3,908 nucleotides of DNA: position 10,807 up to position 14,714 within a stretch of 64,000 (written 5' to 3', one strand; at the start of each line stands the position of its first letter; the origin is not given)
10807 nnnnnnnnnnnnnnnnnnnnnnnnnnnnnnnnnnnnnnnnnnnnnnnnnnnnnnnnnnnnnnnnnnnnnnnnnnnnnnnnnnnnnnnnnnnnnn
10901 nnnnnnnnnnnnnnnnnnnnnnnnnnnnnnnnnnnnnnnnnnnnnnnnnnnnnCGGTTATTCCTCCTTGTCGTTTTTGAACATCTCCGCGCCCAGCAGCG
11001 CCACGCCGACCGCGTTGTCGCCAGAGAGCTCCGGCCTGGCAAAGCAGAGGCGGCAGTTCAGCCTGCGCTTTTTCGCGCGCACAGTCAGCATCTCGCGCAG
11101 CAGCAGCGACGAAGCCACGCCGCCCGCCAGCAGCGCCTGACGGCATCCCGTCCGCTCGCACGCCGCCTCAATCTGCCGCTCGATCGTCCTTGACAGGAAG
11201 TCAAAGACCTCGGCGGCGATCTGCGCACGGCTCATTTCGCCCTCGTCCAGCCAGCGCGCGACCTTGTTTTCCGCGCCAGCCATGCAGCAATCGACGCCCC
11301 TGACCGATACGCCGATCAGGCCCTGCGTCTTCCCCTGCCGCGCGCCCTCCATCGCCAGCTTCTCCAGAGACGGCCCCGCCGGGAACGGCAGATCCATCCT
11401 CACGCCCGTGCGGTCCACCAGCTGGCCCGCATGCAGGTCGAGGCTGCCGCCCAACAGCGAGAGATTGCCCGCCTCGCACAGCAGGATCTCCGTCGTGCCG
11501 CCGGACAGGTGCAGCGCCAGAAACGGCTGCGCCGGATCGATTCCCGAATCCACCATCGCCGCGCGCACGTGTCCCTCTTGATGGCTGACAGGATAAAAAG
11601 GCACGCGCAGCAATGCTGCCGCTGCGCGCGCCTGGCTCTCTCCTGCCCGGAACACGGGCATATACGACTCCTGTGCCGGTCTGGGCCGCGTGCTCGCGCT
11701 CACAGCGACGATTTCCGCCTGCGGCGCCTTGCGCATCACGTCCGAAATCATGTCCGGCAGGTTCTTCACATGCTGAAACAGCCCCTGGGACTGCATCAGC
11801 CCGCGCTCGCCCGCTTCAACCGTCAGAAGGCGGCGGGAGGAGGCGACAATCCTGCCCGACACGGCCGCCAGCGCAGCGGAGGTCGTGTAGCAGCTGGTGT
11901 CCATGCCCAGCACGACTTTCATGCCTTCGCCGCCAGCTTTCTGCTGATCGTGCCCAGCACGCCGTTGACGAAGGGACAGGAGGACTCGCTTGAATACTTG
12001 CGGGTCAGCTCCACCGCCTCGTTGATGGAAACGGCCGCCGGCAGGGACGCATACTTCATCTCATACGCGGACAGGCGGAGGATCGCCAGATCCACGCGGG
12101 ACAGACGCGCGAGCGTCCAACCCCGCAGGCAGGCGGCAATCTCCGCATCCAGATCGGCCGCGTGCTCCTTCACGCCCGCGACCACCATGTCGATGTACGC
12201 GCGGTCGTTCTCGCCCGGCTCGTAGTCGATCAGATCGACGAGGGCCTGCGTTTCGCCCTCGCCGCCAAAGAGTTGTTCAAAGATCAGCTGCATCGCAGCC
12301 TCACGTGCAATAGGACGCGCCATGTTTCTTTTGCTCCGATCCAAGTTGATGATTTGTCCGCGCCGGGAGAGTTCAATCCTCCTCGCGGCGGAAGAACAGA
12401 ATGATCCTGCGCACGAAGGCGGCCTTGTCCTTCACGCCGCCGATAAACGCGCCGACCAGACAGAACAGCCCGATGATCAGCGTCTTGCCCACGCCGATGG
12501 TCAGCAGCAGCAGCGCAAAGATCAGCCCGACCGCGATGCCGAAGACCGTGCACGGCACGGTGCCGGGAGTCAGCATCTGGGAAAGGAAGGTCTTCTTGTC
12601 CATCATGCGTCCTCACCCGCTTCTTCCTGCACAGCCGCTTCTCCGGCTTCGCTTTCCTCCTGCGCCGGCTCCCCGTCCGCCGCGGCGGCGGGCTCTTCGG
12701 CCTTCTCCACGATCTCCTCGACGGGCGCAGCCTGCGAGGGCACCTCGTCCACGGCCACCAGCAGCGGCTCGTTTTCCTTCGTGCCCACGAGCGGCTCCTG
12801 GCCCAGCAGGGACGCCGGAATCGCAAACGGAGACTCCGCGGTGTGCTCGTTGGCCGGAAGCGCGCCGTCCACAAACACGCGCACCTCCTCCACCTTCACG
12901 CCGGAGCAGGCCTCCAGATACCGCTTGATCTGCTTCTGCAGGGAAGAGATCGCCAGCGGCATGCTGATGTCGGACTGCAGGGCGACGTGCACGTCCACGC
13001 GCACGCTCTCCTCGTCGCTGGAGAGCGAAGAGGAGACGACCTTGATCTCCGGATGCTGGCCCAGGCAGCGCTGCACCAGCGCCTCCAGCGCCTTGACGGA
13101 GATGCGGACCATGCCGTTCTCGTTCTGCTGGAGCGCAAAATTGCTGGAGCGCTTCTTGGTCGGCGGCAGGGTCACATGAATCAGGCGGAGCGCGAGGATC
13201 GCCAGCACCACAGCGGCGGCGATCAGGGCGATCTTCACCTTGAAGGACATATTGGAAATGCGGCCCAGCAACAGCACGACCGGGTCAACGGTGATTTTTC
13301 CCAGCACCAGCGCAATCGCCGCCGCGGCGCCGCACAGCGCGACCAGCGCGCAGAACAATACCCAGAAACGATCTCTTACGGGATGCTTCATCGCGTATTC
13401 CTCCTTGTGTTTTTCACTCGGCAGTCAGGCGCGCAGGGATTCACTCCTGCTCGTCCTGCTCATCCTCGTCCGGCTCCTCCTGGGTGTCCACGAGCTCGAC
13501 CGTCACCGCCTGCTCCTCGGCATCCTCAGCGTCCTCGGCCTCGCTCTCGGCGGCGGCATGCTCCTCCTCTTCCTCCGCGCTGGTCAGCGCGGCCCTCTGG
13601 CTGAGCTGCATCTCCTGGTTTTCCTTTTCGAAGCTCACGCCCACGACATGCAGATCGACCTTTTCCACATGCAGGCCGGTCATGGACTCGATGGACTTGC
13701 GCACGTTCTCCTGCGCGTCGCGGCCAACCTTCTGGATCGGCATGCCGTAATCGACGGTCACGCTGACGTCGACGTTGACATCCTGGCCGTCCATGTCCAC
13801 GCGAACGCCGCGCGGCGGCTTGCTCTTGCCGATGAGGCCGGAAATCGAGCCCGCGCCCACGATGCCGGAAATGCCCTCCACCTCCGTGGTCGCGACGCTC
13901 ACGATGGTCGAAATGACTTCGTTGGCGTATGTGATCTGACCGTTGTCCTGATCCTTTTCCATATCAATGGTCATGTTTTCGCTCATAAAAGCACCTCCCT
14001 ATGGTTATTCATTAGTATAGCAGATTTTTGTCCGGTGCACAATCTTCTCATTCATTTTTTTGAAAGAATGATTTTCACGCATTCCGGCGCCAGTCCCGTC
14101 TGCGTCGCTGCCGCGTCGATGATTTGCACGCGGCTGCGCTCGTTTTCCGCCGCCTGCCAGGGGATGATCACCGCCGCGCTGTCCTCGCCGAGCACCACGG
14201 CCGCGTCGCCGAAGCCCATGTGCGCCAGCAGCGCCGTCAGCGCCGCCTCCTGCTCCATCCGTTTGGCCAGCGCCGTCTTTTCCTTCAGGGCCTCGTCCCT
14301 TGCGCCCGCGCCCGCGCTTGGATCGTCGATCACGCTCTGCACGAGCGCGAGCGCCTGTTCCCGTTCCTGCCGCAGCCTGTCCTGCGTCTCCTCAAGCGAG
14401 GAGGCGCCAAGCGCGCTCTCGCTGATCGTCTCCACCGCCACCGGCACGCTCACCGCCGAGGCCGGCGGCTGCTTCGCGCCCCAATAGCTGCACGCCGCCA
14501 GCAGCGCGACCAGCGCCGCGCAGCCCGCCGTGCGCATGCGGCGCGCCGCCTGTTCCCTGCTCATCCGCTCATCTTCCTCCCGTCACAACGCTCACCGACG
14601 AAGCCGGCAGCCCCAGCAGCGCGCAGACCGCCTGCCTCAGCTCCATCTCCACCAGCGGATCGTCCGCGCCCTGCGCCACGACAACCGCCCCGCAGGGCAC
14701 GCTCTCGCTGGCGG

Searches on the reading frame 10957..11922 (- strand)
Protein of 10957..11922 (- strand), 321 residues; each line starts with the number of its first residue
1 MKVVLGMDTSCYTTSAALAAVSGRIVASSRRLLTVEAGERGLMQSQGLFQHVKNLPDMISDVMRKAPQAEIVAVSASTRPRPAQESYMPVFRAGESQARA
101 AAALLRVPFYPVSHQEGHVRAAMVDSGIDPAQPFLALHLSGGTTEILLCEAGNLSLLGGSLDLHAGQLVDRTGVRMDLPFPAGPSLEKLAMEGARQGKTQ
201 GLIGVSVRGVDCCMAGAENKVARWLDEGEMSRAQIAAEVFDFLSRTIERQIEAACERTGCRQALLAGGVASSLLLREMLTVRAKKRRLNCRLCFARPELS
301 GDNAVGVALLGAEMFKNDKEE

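Call 7: search_protein_families(library=ncbifam, proteins=[window:10957-11922:-], max_evalue=0.01)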
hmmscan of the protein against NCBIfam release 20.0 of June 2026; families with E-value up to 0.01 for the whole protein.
window:10957-11922:- (321 aa): 4 families
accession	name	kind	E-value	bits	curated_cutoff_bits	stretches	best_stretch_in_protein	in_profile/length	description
TIGR03723.1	T6A_TsaD_YgjD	equivalog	2.5e-38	131.9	296.1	1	4-315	1-313/314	tRNA (adenosine(37)-N6)-threonylcarbamoyltransferase complex transferase subunit TsaD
TIGR00329.1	gcp_kae1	subfamily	2.2e-36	125.7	207.8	1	5-306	1-303/305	tRNA (adenosine(37)-N6)-threonylcarbamoyltransferase complex transferase subunit TsaD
TIGR03722.2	arch_KAE1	equivalog_domain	9e-34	117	375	1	4-318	1-300/323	KEOPS complex N(6)-L-threonylcarbamoyladenine synthase Kae1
NF007174.0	PRK09605.1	equivalog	1.5e-29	102.9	447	1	3-319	2-303/535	bifunctional N(6)-L-threonylcarbamoyladenine synthase/serine/threonine protein kinase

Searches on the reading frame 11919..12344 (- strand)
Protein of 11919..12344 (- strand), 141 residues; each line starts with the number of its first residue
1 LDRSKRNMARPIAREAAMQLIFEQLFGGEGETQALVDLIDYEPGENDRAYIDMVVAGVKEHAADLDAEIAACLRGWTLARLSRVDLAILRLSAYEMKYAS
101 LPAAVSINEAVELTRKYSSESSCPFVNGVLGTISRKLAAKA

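Call 7: search_protein_families(library=ncbifam, proteins=[window:11919-12344:-], max_evalue=0.01)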
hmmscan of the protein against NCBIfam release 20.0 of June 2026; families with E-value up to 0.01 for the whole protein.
window:11919-12344:- (141 aa): 7 families
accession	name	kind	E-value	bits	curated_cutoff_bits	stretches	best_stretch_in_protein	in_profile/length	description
TIGR01951.1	nusB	equivalog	5.3e-36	123.8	88.35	1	11-136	3-130/131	transcription antitermination factor NusB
NF001223.0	PRK00202.1-1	equivalog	4.2e-28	98.2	131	1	8-133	7-140/146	transcription antitermination factor NusB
NF001230.0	PRK00202.2-5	equivalog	4.9e-13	49.2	132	1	13-136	25-150/165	transcription antitermination factor NusB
NF011494.0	PRK14902.1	equivalog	1.1e-12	47.5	319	1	14-136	6-128/444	16S rRNA (cytosine(967)-C(5))-methyltransferase RsmB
TIGR00563.1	rsmB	equivalog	1.7e-06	27.4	269.05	1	25-136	11-123/437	16S rRNA (cytosine(967)-C(5))-methyltransferase RsmB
NF008149.0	PRK10901.1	equivalog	2e-05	23.7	375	1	13-137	11-133/434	16S rRNA (cytosine(967)-C(5))-methyltransferase RsmB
NF011493.0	PRK14901.1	equivalog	8.4e-05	21.5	540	1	45-139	37-131/447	16S rRNA (cytosine(967)-C(5))-methyltransferase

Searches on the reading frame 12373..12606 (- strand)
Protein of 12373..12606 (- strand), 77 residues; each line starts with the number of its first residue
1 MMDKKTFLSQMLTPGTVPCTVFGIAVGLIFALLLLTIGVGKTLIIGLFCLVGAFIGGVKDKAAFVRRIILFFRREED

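Call 53: search_protein_families(library=pfam, proteins=[window:12373-12606:-], max_evalue=0.01)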
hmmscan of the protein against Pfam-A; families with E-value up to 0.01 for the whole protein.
window:12373-12606:- (77 aa): 1 family
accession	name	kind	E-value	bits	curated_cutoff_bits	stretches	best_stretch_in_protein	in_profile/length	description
PF10031.14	DUF2273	-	5.1e-07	30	25.4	1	21-58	9-46/48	Small integral membrane protein (DUF2273)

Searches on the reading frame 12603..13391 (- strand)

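Call 53: search_protein_families(library=pfam, proteins=[window:12603-13391:-], max_evalue=0.01)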
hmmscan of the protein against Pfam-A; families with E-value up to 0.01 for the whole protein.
window:12603-13391:- (262 aa): 1 family
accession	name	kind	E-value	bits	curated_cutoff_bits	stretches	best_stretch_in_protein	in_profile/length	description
PF03780.18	Asp23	-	2.5e-06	28.3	28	1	92-176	24-106/108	Asp23 family, cell envelope-related function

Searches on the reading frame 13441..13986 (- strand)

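Call 53: search_protein_families(library=pfam, proteins=[window:13441-13986:-], max_evalue=0.01)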
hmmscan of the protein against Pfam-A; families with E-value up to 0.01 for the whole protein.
window:13441-13986:- (181 aa): 1 family
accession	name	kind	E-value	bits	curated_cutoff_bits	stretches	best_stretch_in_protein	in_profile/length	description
PF03780.18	Asp23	-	3.5e-27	95.4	28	1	15-117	2-107/108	Asp23 family, cell envelope-related function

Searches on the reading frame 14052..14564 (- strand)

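Call 53: search_protein_families(library=pfam, proteins=[window:14052-14564:-], max_evalue=0.01)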
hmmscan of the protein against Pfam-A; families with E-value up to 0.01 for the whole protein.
window:14052-14564:- (170 aa): 1 family
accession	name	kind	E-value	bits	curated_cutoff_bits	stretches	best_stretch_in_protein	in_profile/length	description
PF12685.13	SpoIIIAH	-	7e-17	62.4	30.6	1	49-165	76-191/191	SpoIIIAH-like protein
